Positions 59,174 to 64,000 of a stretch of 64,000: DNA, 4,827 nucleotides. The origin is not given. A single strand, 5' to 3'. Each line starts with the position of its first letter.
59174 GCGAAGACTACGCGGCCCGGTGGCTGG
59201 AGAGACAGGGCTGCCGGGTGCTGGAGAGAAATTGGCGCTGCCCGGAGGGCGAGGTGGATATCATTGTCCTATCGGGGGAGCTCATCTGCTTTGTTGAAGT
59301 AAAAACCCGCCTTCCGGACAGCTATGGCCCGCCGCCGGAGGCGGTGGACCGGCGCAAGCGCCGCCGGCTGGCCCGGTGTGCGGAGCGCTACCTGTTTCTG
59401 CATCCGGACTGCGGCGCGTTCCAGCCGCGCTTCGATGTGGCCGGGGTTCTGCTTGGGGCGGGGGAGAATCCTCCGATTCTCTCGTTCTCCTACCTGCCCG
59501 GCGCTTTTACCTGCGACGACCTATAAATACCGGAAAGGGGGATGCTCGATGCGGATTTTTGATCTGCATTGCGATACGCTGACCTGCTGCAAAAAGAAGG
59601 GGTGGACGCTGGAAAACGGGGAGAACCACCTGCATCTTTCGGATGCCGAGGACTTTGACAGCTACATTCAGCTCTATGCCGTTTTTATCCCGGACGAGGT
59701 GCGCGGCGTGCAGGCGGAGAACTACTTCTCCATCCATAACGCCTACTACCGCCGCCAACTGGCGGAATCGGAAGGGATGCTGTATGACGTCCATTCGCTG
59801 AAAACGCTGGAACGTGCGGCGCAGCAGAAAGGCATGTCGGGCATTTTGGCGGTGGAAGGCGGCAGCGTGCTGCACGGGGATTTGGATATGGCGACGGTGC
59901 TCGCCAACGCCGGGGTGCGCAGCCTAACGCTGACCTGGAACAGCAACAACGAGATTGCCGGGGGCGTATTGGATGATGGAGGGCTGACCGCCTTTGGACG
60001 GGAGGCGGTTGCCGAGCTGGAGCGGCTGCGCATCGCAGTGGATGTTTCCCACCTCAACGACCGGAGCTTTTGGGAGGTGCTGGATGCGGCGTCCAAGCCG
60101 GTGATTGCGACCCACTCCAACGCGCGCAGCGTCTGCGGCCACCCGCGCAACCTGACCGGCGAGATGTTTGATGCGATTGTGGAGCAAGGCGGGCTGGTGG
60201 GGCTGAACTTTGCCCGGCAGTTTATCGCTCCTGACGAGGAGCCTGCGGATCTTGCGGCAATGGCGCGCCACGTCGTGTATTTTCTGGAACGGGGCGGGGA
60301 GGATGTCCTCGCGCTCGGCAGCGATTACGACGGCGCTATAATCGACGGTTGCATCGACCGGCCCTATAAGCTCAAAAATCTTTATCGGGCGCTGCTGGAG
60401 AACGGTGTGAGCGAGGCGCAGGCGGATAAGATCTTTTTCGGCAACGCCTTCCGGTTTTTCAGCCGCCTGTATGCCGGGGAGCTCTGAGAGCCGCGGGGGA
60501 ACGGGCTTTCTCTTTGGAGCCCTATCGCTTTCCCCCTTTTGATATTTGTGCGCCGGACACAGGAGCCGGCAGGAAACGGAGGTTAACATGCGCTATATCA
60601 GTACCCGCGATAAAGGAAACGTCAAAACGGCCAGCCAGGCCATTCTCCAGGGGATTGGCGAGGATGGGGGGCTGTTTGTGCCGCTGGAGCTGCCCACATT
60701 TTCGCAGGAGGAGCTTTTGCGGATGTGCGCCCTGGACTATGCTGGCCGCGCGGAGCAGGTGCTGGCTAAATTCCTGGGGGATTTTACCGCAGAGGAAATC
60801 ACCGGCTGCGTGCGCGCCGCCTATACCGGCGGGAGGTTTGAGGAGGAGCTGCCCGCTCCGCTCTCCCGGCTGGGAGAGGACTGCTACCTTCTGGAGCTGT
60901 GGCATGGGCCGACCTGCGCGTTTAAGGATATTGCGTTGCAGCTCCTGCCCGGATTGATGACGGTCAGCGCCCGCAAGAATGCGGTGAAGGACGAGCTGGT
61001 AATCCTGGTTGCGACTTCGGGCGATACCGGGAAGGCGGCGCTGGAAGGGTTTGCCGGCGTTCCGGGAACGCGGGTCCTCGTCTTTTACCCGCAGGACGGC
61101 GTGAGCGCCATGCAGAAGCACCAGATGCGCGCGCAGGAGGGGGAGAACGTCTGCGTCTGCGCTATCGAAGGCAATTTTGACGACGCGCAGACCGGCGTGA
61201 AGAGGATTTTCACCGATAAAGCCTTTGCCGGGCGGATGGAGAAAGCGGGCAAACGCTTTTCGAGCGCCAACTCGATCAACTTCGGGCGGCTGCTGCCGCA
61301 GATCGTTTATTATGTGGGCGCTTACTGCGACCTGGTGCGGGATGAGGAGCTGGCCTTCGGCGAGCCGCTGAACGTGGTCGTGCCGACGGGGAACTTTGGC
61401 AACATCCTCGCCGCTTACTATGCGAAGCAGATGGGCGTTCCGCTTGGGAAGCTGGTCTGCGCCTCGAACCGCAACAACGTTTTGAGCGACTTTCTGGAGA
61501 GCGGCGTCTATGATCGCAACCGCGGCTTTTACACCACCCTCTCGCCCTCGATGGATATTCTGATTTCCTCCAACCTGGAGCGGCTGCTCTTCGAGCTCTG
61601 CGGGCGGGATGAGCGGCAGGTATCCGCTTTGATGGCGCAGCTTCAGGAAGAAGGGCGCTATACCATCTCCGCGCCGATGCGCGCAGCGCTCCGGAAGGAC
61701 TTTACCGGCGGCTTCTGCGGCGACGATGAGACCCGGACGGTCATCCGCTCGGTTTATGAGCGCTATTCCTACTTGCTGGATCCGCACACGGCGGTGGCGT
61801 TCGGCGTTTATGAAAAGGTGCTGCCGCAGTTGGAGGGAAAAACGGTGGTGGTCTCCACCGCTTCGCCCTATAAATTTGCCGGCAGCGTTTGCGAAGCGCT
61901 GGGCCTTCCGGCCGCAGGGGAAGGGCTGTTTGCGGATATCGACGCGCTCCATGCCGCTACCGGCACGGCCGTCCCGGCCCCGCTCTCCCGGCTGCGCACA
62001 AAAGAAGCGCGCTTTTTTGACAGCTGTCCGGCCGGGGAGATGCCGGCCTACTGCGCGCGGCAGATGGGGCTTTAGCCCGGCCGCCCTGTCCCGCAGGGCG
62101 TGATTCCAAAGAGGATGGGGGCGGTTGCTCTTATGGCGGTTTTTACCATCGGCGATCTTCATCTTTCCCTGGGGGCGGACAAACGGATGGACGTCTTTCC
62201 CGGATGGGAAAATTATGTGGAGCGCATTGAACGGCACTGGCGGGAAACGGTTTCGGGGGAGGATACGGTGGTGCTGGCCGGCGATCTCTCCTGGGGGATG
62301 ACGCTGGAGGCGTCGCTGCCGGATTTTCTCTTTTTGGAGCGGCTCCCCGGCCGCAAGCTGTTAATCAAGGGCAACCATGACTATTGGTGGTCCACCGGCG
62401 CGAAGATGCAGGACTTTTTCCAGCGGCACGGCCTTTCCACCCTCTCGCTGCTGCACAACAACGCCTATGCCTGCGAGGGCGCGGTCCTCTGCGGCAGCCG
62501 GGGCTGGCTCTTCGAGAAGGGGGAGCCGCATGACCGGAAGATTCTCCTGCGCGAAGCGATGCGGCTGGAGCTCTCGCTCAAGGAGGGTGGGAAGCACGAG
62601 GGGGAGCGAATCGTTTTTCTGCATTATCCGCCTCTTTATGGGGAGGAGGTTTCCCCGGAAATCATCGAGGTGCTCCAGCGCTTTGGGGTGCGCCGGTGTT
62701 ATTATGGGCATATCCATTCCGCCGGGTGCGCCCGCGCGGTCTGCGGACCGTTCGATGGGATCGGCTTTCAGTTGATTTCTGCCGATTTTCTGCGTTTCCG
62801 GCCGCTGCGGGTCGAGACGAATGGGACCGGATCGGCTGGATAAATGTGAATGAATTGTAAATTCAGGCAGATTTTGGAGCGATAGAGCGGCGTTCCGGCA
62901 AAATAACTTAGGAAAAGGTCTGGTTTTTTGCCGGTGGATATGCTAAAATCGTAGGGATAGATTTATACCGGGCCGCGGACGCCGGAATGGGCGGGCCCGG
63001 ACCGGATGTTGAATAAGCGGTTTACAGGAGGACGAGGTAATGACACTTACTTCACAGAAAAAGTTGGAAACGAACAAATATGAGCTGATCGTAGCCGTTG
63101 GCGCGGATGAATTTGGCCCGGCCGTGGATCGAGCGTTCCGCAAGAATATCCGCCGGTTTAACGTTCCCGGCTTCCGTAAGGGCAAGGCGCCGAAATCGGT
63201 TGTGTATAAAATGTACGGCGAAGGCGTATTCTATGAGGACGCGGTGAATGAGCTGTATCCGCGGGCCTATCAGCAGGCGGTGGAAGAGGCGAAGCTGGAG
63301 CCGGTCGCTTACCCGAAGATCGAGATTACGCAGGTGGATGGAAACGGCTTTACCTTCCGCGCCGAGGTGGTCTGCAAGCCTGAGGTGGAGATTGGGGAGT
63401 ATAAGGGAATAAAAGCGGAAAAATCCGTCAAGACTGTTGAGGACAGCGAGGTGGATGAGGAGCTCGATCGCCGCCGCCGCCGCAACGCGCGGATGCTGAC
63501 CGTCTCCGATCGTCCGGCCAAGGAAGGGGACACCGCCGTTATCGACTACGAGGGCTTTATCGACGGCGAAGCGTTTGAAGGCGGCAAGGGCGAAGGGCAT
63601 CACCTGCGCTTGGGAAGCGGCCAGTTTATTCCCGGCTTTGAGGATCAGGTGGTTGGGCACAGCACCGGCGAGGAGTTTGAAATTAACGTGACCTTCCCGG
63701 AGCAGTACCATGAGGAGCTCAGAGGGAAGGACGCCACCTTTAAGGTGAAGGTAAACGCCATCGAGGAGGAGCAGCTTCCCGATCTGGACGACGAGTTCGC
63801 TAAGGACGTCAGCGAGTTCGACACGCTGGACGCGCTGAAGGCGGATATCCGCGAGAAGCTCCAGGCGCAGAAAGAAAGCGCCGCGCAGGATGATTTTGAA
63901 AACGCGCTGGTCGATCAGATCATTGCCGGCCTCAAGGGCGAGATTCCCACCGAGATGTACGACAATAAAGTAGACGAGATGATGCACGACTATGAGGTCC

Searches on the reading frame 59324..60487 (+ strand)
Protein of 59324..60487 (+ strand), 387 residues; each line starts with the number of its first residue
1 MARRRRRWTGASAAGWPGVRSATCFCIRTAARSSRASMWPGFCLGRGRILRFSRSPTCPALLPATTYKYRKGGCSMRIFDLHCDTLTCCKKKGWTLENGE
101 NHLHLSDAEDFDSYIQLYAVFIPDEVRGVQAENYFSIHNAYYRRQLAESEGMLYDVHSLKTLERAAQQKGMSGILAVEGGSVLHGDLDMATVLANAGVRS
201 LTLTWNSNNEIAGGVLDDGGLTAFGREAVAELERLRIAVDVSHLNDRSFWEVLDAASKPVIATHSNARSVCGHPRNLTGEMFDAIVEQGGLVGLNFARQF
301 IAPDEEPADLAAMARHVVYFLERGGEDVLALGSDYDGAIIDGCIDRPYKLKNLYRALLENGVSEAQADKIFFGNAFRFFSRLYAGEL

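Call 17: search_protein_families(library=pfam, proteins=[window:59324-60487:+], max_evalue=0.0001)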
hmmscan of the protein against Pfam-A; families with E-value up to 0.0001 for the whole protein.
window:59324-60487:+ (387 aa): 1 family
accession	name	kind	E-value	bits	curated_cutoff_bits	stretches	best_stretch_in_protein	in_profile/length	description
PF01244.27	Peptidase_M19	-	7.2e-71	239.4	26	1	76-380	6-318/319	Membrane dipeptidase (Peptidase family M19)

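Call 43: find_encoding_contigs(protein=window:59324-60487:+, flank=10000, max_places=3)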
Protein window:59324-60487:+ (387 aa): no gene with exactly this product is on record in the collection.

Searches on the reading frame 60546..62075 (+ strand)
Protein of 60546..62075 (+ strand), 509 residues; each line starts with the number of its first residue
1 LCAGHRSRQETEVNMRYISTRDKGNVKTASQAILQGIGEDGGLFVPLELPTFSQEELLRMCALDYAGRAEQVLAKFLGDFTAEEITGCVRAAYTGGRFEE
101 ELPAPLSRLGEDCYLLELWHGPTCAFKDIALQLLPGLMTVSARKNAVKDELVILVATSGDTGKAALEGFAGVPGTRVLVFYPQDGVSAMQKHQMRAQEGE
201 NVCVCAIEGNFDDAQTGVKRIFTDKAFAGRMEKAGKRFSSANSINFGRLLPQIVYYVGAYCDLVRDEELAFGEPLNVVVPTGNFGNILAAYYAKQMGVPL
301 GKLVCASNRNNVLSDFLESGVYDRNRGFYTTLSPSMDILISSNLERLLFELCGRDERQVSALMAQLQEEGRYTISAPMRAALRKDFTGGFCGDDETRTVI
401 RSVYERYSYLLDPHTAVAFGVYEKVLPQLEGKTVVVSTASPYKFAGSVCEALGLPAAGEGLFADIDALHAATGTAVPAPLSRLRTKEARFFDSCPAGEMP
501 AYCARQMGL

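Call 45: search_protein_families(library=pfam, proteins=[window:60546-62075:+], max_evalue=0.01)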
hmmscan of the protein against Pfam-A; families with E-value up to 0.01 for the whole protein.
window:60546-62075:+ (509 aa): 3 families
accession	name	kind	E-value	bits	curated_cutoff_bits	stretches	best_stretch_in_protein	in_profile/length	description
PF14821.11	Thr_synth_N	-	3.5e-19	69.1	25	1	16-93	1-79/79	Threonine synthase N terminus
PF00291.31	PALP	-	1.6e-16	60.9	35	1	103-436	14-291/295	Pyridoxal-phosphate dependent enzyme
PF24857.1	THR4_C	-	2.5e-05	24.8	27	1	415-453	1-42/85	Threonine synthase, C-terminal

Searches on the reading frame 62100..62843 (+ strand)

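Call 45: search_protein_families(library=pfam, proteins=[window:62100-62843:+], max_evalue=0.01)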
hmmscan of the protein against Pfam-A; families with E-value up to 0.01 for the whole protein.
window:62100-62843:+ (247 aa): 2 families
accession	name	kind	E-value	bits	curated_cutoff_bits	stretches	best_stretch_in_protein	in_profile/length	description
PF00149.33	Metallophos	-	8.5e-13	49.6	21.5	1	14-207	3-190/191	Calcineurin-like phosphoesterase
PF12850.12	Metallophos_2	-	3.7e-05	24.2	27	1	12-212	1-123/154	Calcineurin-like phosphoesterase superfamily domain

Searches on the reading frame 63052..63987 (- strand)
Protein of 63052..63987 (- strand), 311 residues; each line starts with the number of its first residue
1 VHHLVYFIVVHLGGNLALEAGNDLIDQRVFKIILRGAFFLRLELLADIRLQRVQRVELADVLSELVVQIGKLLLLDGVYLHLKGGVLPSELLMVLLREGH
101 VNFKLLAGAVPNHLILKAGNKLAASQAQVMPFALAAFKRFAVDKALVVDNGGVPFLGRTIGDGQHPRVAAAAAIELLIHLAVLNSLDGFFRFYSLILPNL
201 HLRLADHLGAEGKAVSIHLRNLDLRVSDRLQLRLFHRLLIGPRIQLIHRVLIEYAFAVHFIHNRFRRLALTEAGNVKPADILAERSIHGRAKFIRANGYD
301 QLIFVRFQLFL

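Call 17: search_protein_families(library=pfam, proteins=[window:63052-63987:-], max_evalue=0.0001)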
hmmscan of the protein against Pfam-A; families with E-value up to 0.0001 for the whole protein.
window:63052-63987:- (311 aa): 0 families

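Call 41: find_encoding_contigs(protein=window:63052-63987:-, flank=10000, max_places=2)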
Protein window:63052-63987:- (311 aa): no gene with exactly this product is on record in the collection.
